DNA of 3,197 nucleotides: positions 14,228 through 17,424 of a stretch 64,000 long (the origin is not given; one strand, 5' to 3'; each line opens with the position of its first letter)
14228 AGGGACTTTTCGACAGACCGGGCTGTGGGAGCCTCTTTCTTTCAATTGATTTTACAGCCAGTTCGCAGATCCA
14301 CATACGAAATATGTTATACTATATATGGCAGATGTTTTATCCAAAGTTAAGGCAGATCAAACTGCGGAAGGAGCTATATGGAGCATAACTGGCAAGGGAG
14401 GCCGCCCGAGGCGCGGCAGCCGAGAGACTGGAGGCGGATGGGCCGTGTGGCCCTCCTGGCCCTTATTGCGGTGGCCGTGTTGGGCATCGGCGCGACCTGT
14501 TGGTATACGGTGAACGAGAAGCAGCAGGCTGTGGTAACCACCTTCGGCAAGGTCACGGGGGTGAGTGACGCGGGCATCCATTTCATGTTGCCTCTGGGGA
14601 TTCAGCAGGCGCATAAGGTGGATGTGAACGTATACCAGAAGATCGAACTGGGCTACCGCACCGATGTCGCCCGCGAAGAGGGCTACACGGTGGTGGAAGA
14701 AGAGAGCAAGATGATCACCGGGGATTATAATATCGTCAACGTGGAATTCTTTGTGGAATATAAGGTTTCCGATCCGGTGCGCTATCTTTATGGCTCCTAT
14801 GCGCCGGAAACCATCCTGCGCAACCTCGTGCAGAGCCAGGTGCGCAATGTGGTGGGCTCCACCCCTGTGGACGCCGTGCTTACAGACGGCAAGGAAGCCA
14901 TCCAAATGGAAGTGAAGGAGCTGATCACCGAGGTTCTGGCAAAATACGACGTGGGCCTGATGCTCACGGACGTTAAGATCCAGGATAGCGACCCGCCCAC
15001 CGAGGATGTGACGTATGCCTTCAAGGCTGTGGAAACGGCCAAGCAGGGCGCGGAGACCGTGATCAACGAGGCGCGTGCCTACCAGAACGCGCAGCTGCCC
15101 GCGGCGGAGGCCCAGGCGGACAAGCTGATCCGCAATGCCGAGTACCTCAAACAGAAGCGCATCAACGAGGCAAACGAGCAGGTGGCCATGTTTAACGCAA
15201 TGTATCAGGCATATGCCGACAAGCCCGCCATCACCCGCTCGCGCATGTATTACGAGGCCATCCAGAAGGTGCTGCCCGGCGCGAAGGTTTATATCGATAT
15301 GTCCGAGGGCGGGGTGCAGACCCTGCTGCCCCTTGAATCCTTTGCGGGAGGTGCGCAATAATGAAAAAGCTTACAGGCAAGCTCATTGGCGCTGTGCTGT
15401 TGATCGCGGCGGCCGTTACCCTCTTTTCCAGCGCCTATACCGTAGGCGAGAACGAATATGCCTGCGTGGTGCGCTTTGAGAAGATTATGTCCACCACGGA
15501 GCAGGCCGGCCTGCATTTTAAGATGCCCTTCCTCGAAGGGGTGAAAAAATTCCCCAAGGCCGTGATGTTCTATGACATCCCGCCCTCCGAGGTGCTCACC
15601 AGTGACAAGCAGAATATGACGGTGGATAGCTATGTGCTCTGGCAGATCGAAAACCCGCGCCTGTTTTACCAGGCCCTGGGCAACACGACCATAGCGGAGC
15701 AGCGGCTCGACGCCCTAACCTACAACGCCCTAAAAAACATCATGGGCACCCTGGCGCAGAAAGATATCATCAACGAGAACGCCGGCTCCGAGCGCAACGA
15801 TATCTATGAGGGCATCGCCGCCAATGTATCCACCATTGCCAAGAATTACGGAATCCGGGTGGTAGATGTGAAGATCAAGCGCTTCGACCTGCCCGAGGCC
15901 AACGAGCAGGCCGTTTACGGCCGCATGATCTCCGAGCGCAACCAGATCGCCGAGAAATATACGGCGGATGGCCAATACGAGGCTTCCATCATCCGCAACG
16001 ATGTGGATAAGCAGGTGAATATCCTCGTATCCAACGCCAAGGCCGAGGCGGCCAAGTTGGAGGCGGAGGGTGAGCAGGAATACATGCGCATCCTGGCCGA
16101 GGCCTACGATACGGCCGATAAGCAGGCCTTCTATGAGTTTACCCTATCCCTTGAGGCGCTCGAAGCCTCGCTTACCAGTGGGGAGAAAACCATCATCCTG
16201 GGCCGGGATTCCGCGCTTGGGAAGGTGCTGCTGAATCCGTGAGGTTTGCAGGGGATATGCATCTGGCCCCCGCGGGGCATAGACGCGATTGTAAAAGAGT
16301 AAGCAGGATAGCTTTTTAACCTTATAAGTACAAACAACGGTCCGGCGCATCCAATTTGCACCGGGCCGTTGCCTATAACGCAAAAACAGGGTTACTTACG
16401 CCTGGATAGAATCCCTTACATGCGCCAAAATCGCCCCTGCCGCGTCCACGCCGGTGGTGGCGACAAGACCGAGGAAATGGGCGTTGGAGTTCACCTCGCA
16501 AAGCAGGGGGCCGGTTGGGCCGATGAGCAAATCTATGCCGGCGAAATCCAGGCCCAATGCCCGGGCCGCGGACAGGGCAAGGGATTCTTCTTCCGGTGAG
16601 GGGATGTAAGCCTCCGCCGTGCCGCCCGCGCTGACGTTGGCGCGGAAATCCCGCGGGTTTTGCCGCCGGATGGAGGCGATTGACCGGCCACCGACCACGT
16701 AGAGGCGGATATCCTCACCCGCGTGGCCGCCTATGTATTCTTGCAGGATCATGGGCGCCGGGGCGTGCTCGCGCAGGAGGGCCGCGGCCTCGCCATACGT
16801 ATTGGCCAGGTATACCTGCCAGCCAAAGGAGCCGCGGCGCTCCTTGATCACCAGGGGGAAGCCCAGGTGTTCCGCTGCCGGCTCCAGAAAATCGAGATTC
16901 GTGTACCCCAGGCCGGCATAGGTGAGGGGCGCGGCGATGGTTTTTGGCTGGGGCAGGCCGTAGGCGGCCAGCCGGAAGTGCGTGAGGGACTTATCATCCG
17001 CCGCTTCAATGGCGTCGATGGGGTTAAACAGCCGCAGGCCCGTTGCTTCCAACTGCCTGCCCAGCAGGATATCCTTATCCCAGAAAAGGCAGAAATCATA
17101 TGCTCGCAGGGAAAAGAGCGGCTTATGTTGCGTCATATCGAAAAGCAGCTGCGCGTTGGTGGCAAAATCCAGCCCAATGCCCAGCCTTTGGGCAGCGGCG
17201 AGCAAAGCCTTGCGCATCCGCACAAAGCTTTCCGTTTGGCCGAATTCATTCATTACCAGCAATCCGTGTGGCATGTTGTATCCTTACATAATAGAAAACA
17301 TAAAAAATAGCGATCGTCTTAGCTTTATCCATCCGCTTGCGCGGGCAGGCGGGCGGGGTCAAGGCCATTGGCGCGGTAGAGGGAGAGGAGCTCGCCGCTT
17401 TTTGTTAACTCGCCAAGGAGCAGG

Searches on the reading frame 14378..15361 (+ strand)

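Call 74: search_protein_families(library=pfam, proteins=[window:14378-15361:+], max_evalue=0.00001)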
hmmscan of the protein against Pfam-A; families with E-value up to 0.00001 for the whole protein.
window:14378-15361:+ (327 aa): 1 family
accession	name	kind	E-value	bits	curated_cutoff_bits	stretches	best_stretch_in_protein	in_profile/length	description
PF01145.31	Band_7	-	3.7e-29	102.4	23.6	1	44-234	2-174/176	SPFH domain / Band 7 family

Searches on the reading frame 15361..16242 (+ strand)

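Call 74: search_protein_families(library=pfam, proteins=[window:15361-16242:+], max_evalue=0.00001)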
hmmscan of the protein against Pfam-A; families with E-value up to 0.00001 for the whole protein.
window:15361-16242:+ (293 aa): 1 family
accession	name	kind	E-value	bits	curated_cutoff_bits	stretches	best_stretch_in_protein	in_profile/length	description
PF01145.31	Band_7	-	6.5e-32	111.4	23.6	1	27-205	2-175/176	SPFH domain / Band 7 family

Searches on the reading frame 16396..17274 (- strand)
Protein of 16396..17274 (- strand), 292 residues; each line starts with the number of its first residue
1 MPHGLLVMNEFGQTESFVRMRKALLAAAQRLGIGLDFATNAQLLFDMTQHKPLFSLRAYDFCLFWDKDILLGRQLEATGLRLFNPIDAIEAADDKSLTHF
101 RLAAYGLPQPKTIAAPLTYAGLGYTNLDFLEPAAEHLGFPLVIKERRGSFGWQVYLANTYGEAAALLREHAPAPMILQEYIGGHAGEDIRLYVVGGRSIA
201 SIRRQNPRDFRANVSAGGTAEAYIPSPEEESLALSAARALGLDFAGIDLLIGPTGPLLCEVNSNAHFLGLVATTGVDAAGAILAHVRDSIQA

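Call 74: search_protein_families(library=pfam, proteins=[window:16396-17274:-], max_evalue=0.00001)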
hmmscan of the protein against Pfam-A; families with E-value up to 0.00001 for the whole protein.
window:16396-17274:- (292 aa): 2 families
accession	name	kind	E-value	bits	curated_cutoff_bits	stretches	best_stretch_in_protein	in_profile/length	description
PF08443.16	RimK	-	4.1e-34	118.3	21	1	128-285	32-187/188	RimK-like ATP-grasp domain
PF02955.21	GSH-S_ATP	-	1.2e-07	31.7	23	1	168-262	65-160/175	Prokaryotic glutathione synthetase, ATP-grasp domain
